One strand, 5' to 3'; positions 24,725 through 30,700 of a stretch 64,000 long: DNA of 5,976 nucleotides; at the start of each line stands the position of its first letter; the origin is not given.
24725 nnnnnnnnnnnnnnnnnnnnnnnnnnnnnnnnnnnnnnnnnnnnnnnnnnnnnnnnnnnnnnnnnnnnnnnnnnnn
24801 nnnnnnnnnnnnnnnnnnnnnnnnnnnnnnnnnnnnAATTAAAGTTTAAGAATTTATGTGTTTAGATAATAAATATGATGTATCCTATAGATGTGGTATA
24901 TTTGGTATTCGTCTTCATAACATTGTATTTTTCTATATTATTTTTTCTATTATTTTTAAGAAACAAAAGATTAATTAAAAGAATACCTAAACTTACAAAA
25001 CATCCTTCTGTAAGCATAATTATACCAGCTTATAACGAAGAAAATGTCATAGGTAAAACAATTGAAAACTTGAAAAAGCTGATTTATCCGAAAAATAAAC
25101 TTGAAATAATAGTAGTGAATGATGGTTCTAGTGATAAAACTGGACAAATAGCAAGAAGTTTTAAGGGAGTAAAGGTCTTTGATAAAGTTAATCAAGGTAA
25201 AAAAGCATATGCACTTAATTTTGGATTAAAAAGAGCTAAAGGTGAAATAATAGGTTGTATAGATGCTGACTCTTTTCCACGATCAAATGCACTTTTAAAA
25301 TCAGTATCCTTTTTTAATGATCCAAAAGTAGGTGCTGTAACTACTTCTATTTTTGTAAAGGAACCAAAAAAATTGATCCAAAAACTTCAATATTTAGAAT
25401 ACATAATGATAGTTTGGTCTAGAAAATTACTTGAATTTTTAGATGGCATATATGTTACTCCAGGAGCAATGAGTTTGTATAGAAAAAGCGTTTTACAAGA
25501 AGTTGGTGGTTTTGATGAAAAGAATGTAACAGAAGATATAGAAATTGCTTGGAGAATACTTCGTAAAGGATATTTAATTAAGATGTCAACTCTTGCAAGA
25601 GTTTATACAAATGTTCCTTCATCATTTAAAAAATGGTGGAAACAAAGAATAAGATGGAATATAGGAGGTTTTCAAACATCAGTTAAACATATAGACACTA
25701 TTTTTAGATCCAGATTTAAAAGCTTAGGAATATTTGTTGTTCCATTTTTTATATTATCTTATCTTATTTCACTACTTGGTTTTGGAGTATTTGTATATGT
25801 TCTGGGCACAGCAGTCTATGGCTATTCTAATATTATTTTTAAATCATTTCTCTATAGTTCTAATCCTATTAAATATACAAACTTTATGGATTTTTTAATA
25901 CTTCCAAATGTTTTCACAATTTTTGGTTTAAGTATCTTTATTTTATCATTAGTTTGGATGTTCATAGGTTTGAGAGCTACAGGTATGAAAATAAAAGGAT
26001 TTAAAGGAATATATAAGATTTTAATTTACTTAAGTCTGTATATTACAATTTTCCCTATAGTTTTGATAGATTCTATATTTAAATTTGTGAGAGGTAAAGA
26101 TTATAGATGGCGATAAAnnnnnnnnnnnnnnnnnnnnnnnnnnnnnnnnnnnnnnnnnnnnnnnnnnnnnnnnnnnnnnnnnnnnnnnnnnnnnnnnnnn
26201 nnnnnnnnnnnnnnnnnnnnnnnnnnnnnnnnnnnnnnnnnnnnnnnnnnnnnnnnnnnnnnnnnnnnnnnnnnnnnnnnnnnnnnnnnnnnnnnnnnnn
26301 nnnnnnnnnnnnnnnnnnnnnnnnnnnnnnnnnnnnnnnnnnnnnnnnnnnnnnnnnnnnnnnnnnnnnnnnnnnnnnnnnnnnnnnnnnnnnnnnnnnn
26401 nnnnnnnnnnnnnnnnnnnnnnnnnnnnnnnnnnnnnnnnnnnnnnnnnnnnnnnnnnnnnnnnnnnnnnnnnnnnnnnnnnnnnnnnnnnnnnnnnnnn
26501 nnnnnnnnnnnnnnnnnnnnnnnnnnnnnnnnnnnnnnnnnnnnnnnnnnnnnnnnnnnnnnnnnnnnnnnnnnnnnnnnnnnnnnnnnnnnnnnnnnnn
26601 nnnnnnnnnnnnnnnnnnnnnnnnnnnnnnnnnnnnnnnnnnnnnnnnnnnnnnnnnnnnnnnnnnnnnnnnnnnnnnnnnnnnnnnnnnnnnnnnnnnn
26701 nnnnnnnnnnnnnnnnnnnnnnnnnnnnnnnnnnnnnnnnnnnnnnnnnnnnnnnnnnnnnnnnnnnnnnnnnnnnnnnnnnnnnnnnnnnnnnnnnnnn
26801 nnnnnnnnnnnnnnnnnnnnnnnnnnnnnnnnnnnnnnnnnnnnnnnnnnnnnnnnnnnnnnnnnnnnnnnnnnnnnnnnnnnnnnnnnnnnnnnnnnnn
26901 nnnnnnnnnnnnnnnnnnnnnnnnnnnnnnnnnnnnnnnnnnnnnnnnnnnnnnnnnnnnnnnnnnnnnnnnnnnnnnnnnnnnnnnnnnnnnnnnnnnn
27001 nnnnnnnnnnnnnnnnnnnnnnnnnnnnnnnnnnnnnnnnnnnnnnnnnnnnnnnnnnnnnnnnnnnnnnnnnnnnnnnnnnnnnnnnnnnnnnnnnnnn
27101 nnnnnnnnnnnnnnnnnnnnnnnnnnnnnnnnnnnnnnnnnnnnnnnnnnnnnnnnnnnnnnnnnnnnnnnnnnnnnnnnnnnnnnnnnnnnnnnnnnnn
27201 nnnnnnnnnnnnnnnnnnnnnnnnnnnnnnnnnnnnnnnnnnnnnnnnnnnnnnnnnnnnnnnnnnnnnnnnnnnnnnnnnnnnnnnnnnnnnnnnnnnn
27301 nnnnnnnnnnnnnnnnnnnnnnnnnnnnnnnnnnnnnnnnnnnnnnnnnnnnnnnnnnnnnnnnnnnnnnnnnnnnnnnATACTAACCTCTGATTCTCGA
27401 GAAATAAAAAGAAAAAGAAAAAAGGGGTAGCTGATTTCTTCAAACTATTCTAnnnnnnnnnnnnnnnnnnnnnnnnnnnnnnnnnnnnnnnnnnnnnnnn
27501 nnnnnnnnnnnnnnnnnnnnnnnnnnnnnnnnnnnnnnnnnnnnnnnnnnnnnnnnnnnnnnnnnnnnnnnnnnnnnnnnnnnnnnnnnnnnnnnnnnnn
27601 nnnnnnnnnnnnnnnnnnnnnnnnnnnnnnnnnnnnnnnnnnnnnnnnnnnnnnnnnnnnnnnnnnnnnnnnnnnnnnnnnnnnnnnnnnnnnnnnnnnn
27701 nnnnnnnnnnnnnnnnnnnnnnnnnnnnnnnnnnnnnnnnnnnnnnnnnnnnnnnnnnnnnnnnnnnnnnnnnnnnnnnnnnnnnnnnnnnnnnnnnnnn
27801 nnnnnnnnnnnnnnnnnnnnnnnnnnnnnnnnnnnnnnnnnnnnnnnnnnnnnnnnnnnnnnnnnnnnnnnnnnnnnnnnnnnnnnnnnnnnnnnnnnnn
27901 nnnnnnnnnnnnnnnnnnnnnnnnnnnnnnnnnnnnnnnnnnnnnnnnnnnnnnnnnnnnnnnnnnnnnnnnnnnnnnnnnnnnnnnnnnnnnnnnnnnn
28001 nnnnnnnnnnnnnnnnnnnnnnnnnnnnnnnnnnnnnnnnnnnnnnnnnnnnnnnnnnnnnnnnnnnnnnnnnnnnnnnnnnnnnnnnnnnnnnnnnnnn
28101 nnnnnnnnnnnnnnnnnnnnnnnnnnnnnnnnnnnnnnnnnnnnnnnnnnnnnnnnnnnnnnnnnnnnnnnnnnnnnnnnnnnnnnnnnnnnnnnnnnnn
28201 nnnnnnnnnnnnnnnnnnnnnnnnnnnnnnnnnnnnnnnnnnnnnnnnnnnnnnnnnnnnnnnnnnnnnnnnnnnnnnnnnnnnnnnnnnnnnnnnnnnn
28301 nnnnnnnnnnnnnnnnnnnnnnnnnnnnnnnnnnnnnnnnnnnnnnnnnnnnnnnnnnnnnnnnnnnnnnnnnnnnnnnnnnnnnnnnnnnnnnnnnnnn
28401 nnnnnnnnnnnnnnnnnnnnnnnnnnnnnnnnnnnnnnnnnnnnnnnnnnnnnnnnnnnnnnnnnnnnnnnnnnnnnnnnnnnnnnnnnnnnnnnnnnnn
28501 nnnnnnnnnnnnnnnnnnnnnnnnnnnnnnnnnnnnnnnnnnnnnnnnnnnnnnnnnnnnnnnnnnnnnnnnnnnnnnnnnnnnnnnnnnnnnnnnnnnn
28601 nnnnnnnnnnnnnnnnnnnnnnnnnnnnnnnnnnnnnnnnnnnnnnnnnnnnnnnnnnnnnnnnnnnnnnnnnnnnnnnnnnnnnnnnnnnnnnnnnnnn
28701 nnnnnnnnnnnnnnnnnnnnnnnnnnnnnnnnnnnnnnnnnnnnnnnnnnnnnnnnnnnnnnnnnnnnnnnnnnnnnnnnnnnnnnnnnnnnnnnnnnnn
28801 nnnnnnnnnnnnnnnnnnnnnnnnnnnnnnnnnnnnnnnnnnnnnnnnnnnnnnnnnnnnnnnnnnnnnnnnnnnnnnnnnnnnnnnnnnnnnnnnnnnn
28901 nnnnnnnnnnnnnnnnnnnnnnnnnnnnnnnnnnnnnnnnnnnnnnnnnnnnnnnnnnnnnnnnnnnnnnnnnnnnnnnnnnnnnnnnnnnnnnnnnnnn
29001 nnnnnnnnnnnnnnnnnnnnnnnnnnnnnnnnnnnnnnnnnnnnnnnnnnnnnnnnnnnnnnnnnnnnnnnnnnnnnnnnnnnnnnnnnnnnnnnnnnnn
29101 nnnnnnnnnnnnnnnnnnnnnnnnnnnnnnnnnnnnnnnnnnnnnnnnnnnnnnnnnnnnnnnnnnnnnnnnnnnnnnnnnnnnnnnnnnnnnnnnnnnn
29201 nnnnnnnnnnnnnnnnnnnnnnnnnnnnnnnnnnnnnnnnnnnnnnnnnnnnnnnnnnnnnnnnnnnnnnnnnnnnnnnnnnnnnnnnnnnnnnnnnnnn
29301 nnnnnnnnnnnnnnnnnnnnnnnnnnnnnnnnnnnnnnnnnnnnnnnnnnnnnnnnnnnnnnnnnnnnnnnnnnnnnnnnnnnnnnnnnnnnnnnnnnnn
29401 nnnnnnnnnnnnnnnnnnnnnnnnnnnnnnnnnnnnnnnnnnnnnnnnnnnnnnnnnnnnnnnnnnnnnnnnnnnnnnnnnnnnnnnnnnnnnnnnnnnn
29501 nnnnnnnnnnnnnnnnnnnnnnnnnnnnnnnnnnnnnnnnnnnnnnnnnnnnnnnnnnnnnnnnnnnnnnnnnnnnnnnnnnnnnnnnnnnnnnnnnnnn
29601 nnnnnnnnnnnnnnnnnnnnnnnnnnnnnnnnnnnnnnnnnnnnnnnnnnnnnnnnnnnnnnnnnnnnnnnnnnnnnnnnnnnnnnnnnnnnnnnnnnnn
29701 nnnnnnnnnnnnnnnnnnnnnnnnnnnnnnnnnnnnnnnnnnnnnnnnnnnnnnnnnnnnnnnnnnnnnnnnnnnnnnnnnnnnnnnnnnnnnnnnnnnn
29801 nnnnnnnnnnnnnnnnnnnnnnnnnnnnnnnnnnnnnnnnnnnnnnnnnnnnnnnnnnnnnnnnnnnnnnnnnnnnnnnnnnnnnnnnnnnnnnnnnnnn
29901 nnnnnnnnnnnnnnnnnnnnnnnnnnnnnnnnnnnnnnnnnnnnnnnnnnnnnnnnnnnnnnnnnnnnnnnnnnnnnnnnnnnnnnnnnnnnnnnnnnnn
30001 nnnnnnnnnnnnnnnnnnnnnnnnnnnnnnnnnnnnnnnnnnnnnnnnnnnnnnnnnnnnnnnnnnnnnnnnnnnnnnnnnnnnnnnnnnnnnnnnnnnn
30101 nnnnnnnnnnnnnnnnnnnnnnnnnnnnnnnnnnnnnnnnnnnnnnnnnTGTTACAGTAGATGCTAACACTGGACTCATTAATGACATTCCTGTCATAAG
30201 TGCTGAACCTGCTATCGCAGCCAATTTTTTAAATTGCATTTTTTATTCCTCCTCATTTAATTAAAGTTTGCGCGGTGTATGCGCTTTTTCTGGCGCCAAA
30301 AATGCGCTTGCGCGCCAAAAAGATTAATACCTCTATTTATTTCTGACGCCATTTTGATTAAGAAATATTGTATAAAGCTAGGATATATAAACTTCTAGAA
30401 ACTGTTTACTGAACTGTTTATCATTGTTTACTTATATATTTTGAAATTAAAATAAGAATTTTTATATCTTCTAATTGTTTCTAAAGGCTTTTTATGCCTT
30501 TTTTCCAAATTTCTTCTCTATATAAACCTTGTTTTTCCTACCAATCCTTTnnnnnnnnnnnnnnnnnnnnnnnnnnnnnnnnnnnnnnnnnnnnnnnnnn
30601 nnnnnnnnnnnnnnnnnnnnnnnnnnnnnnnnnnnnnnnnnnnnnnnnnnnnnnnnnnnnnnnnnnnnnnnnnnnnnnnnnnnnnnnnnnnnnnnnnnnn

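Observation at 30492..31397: Membrane-spanning one-component regulator: extracytoplasmic domain, TM helix and cytoplasmic wHTH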

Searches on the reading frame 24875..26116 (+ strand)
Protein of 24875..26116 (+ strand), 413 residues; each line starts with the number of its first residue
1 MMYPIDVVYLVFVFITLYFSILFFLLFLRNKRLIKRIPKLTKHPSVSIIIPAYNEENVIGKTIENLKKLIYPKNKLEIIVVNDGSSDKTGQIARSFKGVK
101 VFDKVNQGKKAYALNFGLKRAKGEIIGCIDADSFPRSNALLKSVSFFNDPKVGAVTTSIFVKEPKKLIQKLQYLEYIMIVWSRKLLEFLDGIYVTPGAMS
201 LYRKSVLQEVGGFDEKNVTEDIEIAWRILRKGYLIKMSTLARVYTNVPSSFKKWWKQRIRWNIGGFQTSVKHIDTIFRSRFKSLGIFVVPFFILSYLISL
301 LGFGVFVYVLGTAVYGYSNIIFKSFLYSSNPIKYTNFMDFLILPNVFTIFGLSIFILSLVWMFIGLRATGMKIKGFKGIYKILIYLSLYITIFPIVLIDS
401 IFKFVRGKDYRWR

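Call 8: search_protein_families(library=pfam, proteins=[window:24875-26116:+], max_evalue=0.001)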
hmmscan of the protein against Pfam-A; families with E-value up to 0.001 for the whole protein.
window:24875-26116:+ (413 aa): 5 families
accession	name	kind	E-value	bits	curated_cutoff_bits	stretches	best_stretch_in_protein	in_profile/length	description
PF00535.33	Glycos_transf_2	-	3.3e-33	115.4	23.3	1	47-210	1-167/168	Glycosyl transferase family 2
PF13641.12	Glyco_tranf_2_3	-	3.8e-30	106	27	1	44-262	1-228/230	Glycosyltransferase like family 2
PF13632.12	Glyco_trans_2_3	-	4e-24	86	27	1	125-319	1-182/198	Glycosyl transferase family group 2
PF13506.12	Glyco_transf_21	-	1.2e-14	54.6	21.7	1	107-262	15-173/174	Glycosyl transferase family 21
PF10111.15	Glyco_tranf_2_2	-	1.4e-13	51.4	27.3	1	47-239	1-211/276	Glycosyltransferase like family 2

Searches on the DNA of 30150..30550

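Call 29: search_rna_families(source=window, start=30150, end=30550, threshold=evalue, max_evalue=10)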
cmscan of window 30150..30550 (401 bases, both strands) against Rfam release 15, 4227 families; matches with E-value up to 10: 3.
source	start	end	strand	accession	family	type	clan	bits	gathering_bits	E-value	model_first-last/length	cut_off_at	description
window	30359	30427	+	RF00172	CAESAR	Cis-reg;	-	18.3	45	0.85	1-80/80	no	ctgf/hcs24 CAESAR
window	30386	30422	+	RF04032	MIR2912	Gene; miRNA;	-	13.8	54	4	1-156/156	no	MIR2912 microRNA precursor family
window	30292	30465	-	RF02634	EF3314_EF3315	Gene; sRNA;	-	13.6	100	1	1-141/141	no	Enterococcus sRNA EF3314_EF3315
